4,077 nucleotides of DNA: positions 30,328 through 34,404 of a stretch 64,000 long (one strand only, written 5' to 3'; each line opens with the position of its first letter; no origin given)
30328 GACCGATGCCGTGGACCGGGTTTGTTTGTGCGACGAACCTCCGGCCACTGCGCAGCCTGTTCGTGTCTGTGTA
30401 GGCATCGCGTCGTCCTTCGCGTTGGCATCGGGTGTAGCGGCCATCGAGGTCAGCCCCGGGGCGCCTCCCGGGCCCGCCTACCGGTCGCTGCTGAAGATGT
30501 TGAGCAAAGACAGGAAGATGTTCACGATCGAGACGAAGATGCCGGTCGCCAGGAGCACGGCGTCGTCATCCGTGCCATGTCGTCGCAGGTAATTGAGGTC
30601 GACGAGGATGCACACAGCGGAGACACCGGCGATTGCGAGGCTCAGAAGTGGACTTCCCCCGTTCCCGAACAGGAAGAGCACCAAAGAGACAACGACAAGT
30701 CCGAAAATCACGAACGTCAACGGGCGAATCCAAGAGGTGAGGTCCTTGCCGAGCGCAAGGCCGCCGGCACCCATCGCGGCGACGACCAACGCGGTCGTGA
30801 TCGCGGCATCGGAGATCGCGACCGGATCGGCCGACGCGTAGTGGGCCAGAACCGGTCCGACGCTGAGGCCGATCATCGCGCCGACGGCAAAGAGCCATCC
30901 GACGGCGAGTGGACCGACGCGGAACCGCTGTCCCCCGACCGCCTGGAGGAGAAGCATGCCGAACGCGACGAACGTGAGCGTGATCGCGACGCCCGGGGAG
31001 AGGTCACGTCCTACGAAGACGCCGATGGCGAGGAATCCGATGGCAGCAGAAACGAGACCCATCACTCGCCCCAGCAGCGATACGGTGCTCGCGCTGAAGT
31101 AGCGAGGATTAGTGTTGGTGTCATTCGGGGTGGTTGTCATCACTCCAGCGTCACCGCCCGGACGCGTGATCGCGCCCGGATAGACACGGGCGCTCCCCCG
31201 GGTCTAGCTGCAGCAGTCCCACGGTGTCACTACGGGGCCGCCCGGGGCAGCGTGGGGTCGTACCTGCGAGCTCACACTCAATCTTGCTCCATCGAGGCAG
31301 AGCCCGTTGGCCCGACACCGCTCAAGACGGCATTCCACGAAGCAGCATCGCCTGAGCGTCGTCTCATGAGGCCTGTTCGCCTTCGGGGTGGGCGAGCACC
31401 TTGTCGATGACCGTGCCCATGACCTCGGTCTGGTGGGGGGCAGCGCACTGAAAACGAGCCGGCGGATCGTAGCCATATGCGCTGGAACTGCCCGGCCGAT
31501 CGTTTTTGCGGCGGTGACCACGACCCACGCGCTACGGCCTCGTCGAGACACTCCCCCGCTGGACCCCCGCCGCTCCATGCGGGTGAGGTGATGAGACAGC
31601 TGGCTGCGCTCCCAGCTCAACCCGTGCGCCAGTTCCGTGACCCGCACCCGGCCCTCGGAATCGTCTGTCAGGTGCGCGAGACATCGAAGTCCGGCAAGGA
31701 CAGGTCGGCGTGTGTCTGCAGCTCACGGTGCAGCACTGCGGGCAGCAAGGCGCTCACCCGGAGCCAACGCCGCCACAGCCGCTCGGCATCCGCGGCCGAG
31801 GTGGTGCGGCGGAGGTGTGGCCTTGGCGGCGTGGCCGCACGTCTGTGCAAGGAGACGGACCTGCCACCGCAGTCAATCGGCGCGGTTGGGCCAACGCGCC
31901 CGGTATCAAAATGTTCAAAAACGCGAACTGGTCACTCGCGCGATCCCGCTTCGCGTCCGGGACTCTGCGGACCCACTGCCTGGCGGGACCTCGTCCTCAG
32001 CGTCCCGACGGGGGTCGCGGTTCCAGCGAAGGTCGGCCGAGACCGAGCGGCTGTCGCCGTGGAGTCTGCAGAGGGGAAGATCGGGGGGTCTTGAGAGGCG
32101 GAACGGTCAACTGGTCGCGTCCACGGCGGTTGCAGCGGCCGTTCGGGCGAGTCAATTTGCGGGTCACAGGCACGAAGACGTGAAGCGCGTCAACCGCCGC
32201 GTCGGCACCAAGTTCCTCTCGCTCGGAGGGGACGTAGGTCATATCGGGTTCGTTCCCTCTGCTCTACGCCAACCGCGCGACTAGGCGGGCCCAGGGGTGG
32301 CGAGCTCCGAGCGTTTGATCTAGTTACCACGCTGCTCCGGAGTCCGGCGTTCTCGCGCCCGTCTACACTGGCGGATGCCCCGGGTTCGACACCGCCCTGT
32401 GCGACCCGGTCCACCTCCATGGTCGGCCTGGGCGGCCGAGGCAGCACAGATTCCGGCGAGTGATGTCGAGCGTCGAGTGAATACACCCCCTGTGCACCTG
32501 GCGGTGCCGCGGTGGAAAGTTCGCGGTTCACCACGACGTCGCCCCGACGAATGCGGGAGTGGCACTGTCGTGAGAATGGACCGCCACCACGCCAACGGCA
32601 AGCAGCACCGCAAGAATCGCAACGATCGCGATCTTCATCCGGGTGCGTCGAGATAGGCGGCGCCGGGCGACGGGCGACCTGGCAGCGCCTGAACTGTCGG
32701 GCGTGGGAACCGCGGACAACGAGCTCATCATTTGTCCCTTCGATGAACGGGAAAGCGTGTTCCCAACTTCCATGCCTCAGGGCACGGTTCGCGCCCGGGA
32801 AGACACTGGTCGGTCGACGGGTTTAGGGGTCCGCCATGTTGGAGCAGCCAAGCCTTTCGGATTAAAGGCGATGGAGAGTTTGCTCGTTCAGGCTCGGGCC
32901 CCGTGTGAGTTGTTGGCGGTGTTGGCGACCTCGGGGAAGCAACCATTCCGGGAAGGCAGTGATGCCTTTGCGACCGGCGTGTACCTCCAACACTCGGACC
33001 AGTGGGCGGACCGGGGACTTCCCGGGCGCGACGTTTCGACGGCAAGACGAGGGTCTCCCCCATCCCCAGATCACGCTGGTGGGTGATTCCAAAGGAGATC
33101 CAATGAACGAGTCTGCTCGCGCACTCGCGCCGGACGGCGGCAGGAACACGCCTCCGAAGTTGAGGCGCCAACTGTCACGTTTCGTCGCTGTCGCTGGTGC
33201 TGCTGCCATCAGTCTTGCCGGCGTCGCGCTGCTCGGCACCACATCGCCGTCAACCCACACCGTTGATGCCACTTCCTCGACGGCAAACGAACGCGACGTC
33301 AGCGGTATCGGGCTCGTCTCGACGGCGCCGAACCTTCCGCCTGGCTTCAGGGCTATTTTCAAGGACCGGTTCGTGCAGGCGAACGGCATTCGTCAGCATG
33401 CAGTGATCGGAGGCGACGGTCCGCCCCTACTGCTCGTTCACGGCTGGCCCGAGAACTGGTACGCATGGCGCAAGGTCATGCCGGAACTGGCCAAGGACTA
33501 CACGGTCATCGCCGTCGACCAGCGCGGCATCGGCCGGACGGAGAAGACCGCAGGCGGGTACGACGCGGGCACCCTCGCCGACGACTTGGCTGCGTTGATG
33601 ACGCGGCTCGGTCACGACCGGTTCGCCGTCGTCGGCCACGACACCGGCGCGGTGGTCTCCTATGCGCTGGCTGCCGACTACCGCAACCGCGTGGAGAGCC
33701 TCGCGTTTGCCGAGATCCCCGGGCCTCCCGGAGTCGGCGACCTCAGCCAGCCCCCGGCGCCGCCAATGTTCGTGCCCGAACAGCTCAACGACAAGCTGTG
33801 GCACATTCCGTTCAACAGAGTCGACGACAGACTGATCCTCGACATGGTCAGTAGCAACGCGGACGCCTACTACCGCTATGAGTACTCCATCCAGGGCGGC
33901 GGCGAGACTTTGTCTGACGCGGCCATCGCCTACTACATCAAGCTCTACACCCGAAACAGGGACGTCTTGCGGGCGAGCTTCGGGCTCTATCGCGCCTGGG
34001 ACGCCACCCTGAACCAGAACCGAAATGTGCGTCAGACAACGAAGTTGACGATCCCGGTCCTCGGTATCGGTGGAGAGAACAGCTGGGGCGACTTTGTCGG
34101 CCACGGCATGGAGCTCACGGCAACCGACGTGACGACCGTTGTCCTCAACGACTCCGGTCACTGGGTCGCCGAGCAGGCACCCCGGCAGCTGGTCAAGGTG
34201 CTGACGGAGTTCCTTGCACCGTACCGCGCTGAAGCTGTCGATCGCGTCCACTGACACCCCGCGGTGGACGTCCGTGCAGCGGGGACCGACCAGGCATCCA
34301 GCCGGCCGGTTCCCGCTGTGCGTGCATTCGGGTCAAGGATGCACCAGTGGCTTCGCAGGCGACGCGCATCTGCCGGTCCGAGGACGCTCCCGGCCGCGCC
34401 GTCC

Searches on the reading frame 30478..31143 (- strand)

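Call 12: search_protein_families(library=pfam, proteins=[window:30478-31143:-], max_evalue=0.01)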
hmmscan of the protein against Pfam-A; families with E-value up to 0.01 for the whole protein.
window:30478-31143:- (221 aa): 2 families
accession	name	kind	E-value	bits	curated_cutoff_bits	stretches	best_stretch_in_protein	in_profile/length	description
PF01027.25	Bax1-I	-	3.1e-22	79.8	34.1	1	26-217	6-207/207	Inhibitor of apoptosis-promoting Bax1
PF12811.12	BaxI_1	-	0.0022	18.1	26.2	1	31-218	34-229/233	Bax inhibitor 1 like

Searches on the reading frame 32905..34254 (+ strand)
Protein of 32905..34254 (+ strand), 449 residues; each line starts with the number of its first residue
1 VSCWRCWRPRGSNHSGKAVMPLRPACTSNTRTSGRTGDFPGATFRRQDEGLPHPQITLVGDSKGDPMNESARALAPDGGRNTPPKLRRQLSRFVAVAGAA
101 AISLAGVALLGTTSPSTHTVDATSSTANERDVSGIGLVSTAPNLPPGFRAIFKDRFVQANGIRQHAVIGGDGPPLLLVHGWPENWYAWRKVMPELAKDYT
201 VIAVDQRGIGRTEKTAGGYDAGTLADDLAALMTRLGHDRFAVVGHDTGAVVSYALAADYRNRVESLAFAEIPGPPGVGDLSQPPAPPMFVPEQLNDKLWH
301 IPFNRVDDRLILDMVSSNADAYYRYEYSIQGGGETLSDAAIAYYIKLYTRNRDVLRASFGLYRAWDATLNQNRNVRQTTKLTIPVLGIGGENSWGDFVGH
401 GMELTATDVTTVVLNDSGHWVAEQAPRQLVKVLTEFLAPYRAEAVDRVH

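Call 71: search_protein_families(library=pfam, proteins=[window:32905-34254:+], max_evalue=0.001)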
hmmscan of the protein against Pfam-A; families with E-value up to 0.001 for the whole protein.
window:32905-34254:+ (449 aa): 3 families
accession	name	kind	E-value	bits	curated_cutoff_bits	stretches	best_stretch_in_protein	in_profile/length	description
PF00561.26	Abhydrolase_1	-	6.9e-28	98.4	25.8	1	173-424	1-243/245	alpha/beta hydrolase fold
PF12697.13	Abhydrolase_6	-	2e-17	65.1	26.3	1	175-431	1-216/217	Alpha/beta hydrolase family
PF12146.15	Hydrolase_4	-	1.2e-07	31.7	27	1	176-268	8-106/239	Serine aminopeptidase, S33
